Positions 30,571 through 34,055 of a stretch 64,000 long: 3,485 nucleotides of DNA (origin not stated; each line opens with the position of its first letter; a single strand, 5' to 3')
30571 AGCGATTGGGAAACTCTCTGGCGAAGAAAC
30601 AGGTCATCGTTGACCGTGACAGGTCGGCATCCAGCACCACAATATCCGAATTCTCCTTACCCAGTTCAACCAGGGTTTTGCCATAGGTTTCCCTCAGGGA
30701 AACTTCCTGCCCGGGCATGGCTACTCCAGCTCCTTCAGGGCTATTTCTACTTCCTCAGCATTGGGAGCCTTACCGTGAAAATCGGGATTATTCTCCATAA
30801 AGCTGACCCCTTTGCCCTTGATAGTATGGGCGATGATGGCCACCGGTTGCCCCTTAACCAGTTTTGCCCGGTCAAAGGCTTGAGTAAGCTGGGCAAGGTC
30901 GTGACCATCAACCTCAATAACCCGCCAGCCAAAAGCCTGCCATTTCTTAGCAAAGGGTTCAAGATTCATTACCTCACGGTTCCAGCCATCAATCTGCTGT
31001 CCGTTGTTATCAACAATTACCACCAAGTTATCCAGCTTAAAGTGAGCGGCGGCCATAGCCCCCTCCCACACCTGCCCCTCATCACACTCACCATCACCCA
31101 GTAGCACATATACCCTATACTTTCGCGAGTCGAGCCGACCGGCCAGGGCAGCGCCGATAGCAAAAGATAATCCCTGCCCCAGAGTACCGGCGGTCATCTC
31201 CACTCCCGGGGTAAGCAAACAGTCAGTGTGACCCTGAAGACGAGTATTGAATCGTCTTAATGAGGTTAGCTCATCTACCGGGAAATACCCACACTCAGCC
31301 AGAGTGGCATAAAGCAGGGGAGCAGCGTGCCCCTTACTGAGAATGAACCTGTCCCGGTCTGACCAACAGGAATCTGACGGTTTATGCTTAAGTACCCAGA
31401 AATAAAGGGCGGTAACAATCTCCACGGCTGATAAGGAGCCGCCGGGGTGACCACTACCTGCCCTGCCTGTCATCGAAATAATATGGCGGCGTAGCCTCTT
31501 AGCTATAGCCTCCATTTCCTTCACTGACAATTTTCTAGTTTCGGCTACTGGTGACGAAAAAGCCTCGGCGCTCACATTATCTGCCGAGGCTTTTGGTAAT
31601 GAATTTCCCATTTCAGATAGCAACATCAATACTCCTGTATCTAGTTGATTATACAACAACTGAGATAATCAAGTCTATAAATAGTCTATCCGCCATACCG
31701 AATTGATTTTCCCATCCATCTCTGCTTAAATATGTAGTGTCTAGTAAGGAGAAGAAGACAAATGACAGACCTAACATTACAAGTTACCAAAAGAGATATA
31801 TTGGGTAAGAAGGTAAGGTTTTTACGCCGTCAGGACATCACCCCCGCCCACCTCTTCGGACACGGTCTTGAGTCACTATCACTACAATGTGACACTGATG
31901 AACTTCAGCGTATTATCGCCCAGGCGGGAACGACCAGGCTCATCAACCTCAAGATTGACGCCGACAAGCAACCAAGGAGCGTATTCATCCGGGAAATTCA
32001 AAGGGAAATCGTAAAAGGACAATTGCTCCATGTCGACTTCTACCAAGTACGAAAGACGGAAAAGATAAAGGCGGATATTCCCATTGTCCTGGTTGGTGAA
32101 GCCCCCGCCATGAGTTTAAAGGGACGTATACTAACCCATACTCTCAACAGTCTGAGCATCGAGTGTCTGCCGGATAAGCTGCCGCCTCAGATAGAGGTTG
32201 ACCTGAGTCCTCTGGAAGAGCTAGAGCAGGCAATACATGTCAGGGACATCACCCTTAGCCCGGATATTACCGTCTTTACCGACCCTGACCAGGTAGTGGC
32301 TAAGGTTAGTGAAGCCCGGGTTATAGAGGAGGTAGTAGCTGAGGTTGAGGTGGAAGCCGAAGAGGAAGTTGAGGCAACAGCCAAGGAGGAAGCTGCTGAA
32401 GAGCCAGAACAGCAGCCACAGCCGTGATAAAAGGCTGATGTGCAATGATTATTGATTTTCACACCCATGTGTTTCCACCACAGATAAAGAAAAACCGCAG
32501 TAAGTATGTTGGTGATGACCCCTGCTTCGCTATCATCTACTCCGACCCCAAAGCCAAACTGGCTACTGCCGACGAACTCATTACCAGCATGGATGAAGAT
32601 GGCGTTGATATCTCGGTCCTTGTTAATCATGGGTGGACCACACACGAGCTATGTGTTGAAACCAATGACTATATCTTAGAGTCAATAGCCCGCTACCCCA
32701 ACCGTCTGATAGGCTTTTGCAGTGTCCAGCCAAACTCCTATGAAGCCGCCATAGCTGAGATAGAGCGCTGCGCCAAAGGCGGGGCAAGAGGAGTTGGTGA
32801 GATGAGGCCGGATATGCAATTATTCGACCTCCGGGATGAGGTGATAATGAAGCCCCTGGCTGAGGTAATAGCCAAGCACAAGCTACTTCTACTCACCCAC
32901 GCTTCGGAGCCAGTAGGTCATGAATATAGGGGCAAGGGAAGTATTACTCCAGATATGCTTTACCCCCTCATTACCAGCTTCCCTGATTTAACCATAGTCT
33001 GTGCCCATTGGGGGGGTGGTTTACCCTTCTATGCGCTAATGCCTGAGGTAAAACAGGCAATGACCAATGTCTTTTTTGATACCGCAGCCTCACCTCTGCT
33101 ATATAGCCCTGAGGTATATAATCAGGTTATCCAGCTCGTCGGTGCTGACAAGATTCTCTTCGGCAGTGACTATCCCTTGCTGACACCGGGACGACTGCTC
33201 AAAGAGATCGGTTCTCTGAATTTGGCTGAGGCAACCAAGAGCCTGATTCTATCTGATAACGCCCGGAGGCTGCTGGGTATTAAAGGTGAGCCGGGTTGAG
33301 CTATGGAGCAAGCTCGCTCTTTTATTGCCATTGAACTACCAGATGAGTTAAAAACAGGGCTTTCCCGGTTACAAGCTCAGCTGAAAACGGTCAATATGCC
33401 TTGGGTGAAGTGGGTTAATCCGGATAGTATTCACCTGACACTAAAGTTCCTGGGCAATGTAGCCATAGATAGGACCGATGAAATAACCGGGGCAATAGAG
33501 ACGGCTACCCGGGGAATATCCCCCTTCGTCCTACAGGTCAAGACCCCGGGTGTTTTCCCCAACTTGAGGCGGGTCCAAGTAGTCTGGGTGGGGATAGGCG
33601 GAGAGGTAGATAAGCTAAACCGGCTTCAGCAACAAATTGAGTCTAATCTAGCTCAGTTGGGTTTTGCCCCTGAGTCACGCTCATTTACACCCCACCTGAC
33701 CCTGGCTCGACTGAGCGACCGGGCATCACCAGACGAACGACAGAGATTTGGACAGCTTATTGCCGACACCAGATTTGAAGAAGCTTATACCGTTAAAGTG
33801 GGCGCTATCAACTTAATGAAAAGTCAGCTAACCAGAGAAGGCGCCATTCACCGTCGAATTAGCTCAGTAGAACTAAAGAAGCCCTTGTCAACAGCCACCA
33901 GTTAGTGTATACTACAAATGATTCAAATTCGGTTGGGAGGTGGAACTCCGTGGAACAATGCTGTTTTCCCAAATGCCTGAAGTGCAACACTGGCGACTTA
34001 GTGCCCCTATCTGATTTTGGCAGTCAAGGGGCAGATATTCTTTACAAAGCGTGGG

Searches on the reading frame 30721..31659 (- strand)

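Call 4: search_protein_families(library=pfam, proteins=[window:30721-31659:-])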
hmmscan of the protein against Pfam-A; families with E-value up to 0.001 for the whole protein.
window:30721-31659:- (312 aa): 4 families
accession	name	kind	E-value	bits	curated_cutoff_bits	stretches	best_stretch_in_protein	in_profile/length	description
PF00456.26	Transketolase_N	-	1.7e-58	198.7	22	1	52-307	5-271/334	Transketolase, thiamine diphosphate binding domain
PF13292.11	DXP_synthase_N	-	9.1e-15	55.1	21.2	1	39-223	8-175/274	1-deoxy-D-xylulose-5-phosphate synthase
PF00676.26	E1_dh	-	4.7e-10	39.4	22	1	157-265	100-207/300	Dehydrogenase E1 component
PF02775.26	TPP_enzyme_C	-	7.3e-09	36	21.9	1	155-275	25-149/151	Thiamine pyrophosphate enzyme, C-terminal TPP binding domain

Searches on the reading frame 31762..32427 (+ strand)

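Call 55: search_protein_families(library=pfam, proteins=[window:31762-32427:+], max_evalue=0.00001)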
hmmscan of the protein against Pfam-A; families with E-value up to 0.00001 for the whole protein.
window:31762-32427:+ (221 aa): 2 families
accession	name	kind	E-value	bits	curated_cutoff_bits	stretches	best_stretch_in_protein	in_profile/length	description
PF14693.11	Ribosomal_TL5_C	-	6.6e-23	81.3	27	1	101-186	1-84/84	Ribosomal protein TL5, C-terminal domain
PF01386.24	Ribosomal_L25p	-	9.3e-18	64.9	23.6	1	6-93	1-82/82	Ribosomal L25p family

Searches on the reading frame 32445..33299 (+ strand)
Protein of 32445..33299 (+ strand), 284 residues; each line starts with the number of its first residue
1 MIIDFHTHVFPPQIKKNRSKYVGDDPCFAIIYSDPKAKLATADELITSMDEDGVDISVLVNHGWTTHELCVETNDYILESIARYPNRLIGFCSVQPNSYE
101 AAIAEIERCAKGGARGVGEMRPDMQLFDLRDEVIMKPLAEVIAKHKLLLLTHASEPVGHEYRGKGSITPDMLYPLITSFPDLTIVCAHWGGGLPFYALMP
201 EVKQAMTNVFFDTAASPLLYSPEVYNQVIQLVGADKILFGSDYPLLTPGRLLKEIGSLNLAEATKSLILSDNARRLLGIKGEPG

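Call 55: search_protein_families(library=pfam, proteins=[window:32445-33299:+], max_evalue=0.00001)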
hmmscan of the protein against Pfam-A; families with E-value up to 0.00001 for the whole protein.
window:32445-33299:+ (284 aa): 1 family
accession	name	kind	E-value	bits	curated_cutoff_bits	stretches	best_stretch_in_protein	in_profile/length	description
PF04909.20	Amidohydro_2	-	7.4e-39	134.7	26.4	1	3-279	1-289/289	Amidohydrolase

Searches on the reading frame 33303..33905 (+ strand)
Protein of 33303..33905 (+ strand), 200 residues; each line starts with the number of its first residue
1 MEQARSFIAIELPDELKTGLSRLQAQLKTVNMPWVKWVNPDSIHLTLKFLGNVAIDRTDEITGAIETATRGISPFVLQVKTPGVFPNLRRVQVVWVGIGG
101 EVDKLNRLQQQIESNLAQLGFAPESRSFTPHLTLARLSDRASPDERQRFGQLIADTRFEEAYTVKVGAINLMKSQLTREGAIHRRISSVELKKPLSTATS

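Call 55: search_protein_families(library=pfam, proteins=[window:33303-33905:+], max_evalue=0.00001)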
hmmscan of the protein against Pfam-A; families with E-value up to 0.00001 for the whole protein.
window:33303-33905:+ (200 aa): 3 families
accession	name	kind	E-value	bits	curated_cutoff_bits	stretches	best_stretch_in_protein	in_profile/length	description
PF02834.22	LigT_PEase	-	1.5e-26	92.9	23.3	2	10-95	1-87/87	LigT like Phosphoesterase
PF13563.12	2_5_RNA_ligase2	-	1.3e-15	58.2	27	1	38-174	21-148/152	2'-5' RNA ligase superfamily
PF10469.15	AKAP7_NLS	-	2.1e-08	34.7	24.4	1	7-179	4-195/208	AKAP7 2'5' RNA ligase-like domain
